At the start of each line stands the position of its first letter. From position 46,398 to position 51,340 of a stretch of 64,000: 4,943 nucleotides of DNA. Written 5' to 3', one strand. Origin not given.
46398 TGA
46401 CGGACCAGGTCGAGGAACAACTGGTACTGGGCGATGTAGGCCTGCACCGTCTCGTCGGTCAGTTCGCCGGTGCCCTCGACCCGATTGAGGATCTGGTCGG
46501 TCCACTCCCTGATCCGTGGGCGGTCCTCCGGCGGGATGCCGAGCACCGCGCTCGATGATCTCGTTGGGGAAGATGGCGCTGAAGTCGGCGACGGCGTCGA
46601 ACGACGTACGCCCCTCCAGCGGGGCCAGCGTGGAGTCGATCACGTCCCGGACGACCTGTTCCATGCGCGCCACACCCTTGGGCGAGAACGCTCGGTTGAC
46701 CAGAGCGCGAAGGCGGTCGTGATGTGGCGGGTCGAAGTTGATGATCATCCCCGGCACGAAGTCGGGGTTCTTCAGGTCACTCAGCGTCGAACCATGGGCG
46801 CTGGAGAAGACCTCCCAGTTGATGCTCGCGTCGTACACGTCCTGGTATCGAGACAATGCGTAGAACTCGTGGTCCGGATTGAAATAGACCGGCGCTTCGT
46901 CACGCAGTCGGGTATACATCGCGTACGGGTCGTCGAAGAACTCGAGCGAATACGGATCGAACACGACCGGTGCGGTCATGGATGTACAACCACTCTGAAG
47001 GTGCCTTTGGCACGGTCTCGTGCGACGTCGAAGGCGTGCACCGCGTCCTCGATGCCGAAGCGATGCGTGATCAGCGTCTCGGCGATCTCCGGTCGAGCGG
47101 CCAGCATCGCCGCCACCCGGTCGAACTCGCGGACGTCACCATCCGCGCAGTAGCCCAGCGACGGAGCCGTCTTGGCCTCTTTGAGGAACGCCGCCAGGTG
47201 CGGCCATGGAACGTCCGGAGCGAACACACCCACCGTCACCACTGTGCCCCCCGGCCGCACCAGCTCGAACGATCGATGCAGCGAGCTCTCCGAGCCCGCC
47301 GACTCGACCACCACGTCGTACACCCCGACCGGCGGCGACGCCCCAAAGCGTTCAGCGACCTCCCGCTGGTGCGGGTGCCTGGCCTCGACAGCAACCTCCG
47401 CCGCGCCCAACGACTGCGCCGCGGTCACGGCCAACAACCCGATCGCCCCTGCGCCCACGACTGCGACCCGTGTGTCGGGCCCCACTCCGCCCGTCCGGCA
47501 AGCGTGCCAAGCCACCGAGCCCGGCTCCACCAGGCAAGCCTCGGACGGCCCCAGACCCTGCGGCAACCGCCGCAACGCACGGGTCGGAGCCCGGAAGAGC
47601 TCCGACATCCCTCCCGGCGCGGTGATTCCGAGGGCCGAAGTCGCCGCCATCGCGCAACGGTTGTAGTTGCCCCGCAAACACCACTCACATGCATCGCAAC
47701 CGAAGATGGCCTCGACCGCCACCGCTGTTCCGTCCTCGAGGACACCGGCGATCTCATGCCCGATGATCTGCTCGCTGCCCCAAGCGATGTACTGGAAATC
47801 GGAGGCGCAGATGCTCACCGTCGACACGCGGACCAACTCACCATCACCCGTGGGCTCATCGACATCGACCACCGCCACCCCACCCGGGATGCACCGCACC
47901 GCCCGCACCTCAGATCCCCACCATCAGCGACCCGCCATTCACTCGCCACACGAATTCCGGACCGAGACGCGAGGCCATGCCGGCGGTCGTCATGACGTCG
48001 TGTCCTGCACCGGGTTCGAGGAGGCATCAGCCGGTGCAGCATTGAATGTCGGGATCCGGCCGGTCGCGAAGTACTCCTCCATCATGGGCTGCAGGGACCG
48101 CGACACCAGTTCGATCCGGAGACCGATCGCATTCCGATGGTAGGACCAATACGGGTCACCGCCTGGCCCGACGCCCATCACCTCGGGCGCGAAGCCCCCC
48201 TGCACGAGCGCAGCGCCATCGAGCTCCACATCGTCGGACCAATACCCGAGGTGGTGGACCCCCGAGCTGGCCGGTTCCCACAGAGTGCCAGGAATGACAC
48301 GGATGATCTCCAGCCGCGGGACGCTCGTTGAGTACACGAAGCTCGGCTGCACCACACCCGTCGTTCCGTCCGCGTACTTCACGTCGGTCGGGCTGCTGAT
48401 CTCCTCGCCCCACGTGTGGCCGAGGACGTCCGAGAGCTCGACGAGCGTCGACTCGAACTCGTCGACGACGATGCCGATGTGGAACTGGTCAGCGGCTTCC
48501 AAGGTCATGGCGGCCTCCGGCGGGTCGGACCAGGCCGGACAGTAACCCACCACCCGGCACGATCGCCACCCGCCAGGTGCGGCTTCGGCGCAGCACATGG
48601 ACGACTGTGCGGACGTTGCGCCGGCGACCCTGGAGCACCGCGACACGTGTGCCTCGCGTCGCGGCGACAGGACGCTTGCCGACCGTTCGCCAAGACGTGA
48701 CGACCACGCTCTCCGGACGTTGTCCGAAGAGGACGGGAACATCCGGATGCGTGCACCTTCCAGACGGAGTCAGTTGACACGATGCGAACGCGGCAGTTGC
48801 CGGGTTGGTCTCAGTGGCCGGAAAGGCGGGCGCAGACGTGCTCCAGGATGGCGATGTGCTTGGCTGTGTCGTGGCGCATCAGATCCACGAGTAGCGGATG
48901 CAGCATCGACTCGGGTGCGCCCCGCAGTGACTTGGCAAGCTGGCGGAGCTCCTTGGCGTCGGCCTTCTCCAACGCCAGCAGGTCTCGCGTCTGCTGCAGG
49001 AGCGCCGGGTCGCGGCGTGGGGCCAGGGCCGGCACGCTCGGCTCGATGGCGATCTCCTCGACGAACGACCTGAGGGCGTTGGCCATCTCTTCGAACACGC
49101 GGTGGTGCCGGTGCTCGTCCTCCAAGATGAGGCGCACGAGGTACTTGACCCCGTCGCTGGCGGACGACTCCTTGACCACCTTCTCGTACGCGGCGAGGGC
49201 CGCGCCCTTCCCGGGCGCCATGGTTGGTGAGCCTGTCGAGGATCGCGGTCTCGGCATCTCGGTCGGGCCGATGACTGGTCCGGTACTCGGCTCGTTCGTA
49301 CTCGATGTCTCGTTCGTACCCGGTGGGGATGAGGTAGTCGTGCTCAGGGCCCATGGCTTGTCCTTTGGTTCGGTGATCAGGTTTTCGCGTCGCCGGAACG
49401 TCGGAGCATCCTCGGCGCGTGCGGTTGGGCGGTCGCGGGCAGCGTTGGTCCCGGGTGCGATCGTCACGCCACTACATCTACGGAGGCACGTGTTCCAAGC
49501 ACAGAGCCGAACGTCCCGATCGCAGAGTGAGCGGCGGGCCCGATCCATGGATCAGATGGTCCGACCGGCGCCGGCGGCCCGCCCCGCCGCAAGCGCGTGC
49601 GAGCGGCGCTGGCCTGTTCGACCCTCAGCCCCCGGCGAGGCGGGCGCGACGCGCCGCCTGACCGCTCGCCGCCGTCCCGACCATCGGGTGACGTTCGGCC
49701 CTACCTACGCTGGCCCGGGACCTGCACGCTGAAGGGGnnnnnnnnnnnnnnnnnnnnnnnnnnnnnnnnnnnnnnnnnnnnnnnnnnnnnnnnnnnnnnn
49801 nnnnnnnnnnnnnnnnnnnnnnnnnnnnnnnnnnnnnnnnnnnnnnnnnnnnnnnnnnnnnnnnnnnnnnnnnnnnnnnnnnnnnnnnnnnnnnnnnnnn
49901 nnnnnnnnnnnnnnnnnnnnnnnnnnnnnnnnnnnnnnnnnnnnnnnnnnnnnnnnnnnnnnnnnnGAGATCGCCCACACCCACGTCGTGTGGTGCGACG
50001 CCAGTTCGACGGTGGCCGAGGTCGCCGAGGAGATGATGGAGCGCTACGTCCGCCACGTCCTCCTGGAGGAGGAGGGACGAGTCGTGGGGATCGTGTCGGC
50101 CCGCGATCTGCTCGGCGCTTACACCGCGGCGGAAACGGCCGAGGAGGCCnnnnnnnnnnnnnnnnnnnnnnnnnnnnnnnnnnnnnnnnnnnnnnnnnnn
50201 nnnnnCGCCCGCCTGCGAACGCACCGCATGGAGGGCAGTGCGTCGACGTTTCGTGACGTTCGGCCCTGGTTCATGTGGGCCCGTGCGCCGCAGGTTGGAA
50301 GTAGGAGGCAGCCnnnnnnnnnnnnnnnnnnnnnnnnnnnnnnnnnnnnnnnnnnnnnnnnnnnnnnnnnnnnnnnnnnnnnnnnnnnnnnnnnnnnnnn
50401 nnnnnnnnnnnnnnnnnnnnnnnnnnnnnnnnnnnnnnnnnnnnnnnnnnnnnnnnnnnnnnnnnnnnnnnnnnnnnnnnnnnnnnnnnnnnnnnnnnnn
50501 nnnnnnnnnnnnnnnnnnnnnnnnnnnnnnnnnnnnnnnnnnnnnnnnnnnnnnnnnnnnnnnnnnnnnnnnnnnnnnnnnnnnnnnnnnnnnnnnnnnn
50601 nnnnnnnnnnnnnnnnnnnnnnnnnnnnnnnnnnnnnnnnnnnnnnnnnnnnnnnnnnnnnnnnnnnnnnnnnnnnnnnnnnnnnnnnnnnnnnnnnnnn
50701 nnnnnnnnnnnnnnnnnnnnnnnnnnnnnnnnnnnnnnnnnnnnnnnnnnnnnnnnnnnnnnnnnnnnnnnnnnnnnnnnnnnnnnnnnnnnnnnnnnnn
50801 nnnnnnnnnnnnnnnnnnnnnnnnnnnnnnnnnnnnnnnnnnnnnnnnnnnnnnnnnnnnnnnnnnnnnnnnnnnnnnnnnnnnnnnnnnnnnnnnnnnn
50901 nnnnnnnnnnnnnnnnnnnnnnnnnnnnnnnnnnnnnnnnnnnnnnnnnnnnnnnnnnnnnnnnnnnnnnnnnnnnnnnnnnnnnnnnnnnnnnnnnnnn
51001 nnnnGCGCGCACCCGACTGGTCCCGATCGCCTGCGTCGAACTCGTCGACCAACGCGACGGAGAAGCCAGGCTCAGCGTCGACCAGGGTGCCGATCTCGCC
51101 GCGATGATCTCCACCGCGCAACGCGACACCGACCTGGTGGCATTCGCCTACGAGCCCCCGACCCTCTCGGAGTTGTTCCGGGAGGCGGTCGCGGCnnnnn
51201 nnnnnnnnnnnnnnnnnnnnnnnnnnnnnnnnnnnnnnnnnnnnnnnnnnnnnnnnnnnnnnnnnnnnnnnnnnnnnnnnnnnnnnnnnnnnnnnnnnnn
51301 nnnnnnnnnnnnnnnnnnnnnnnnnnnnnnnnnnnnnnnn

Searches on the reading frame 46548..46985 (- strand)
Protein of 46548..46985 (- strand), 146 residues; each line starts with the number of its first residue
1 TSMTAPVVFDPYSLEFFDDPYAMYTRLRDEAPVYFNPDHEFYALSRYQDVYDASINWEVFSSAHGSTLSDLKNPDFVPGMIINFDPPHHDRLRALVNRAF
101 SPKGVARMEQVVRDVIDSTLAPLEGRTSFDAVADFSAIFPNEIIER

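Call 22: search_protein_families(library=pfam, max_evalue=0.01, proteins=[window:46548-46985:-])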
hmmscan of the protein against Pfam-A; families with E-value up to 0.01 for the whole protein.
seq(146 aa): 1 family
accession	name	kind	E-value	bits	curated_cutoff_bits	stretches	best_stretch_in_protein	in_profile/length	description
PF00067.27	p450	-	0.008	15.4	22.8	1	39-135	44-141/462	Cytochrome P450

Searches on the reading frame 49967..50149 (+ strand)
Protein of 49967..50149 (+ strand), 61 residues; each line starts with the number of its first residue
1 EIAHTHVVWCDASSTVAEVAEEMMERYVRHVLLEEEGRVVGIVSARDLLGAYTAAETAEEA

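Call 22: search_protein_families(library=pfam, max_evalue=0.01, proteins=[window:49967-50149:+])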
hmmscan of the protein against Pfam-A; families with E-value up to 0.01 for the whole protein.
seq(61 aa): 1 family
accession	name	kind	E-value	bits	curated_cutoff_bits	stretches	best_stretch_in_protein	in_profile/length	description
PF00571.33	CBS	-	2.2e-12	47.5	24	1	1-52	3-55/57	CBS domain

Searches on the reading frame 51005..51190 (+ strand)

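Call 22: search_protein_families(library=pfam, max_evalue=0.01, proteins=[window:51005-51190:+])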
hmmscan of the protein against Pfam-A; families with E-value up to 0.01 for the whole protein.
seq(62 aa): 1 family
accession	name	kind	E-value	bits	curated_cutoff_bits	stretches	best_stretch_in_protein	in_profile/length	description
PF13732.12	DrrA1-3_C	-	1.2e-06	29.6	27.4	1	11-62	30-81/81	ATP-binding protein DrrA1-3-like, C-terminal domain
